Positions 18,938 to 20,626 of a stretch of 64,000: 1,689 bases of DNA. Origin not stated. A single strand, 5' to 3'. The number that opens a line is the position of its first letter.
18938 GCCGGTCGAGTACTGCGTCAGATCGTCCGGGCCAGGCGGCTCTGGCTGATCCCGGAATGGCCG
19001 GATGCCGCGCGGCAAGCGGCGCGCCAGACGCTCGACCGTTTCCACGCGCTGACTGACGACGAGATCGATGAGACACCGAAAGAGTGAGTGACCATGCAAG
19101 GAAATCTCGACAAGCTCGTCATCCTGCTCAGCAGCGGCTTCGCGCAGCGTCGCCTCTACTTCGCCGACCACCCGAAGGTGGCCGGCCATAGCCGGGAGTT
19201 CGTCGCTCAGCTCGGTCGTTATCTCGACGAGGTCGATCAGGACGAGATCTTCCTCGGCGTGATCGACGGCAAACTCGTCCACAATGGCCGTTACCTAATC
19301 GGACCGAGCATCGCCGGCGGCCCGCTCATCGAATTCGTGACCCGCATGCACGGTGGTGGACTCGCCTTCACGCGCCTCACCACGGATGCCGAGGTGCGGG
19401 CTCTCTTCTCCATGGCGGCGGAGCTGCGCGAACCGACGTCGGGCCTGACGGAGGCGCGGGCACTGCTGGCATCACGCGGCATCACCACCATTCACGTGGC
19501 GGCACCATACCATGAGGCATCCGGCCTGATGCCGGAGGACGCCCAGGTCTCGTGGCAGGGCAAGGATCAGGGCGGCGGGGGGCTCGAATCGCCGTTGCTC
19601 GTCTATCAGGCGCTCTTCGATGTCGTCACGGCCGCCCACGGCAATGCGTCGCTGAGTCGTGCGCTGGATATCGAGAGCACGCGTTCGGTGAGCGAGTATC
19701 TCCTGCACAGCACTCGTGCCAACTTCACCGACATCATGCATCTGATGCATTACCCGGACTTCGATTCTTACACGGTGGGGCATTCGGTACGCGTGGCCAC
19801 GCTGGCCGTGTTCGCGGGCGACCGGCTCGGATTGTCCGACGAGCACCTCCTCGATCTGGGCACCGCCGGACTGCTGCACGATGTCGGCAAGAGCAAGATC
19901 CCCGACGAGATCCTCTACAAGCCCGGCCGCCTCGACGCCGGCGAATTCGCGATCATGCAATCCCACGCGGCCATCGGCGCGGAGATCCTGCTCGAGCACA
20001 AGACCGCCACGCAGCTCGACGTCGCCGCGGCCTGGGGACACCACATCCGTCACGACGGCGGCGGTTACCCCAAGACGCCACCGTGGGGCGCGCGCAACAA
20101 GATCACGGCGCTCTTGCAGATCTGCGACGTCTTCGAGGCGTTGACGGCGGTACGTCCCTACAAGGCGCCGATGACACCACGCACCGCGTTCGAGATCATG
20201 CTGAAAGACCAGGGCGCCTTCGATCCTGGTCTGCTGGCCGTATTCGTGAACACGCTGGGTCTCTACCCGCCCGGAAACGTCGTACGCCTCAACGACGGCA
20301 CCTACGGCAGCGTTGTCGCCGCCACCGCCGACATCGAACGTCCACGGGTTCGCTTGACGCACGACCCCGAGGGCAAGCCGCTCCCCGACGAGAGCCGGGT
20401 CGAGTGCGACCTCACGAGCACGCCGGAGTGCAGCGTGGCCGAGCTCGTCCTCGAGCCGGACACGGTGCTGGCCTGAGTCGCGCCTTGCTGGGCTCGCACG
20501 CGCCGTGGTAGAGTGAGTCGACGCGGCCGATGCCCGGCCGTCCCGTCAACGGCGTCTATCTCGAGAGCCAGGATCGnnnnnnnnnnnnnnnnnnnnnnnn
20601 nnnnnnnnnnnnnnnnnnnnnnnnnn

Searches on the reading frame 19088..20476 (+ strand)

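Call 36: search_protein_families(library=pfam, proteins=[window:19088-20476:+], max_evalue=0.001)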
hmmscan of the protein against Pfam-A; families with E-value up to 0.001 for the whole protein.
window:19088-20476:+ (462 aa): 2 families
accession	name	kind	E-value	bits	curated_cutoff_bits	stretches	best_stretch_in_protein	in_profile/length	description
PF13487.12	HD_5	-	2.7e-22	79.7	27.2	1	228-381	13-169/170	HD domain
PF01966.28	HD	-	4.2e-16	59.7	22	1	230-352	2-113/116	HD domain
